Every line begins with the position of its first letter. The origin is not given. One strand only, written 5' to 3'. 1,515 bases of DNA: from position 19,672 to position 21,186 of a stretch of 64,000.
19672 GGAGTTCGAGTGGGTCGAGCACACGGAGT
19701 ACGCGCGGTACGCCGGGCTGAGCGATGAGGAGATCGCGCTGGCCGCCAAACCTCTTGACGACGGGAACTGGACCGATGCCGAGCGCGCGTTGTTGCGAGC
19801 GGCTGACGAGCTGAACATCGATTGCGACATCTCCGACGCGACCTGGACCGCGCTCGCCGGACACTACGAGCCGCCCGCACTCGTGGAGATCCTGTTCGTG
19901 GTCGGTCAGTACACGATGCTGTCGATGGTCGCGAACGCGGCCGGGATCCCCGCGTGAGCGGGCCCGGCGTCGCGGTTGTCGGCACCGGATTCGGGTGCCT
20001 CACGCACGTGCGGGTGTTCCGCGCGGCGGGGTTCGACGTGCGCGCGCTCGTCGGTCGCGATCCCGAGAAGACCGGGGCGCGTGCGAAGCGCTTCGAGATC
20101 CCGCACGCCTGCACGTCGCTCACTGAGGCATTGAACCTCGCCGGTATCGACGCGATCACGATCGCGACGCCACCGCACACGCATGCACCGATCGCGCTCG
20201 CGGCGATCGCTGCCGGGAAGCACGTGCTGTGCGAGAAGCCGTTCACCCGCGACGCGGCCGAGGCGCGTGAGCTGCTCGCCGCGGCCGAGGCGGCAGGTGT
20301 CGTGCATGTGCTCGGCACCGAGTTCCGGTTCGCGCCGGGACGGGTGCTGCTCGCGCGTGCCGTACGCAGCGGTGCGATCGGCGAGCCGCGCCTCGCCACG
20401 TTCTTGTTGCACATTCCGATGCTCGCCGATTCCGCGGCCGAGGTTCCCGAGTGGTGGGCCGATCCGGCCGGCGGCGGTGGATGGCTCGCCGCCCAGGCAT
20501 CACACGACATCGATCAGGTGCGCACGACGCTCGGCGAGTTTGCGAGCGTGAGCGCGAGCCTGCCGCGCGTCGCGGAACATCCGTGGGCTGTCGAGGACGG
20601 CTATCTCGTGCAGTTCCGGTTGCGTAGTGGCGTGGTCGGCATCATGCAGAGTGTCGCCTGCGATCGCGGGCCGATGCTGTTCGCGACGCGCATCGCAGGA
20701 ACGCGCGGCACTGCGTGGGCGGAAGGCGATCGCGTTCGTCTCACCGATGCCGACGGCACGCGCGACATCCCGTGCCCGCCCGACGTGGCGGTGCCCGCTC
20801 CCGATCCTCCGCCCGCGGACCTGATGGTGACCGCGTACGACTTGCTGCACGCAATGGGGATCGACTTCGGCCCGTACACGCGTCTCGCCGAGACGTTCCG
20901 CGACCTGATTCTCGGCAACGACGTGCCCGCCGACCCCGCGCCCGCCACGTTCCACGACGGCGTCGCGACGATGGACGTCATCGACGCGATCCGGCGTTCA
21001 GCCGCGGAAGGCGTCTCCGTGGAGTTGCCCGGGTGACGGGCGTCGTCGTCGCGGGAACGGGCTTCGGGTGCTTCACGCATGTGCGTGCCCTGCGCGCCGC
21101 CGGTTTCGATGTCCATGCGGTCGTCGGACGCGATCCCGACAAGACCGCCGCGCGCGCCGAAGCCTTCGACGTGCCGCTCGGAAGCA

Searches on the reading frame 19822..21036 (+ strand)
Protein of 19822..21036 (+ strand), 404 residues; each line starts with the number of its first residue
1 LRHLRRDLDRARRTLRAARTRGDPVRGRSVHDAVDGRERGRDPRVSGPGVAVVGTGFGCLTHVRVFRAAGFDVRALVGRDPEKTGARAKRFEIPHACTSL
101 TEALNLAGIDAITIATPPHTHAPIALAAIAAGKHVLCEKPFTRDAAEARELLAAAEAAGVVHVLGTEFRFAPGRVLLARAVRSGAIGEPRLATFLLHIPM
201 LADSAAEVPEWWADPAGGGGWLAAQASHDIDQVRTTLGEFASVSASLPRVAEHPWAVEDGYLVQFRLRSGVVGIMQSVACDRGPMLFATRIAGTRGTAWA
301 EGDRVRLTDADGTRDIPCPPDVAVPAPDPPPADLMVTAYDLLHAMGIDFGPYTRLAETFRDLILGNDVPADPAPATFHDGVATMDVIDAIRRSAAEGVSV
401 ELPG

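Call 82: search_protein_families(library=pfam, proteins=[window:19822-21036:+])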
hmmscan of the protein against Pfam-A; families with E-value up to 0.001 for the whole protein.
window:19822-21036:+ (404 aa): 3 families
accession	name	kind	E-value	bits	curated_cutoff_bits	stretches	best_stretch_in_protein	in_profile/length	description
PF01408.29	GFO_IDH_MocA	-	8.1e-24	85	24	1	50-162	3-116/120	Oxidoreductase family, NAD-binding Rossmann fold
PF22725.1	GFO_IDH_MocA_C3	-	6.2e-19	68.6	27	1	177-298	4-123/124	GFO/IDH/MocA C-terminal domain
PF02894.22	GFO_IDH_MocA_C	-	3.4e-12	47.1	22.9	1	180-298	3-127/218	Oxidoreductase family, C-terminal alpha/beta domain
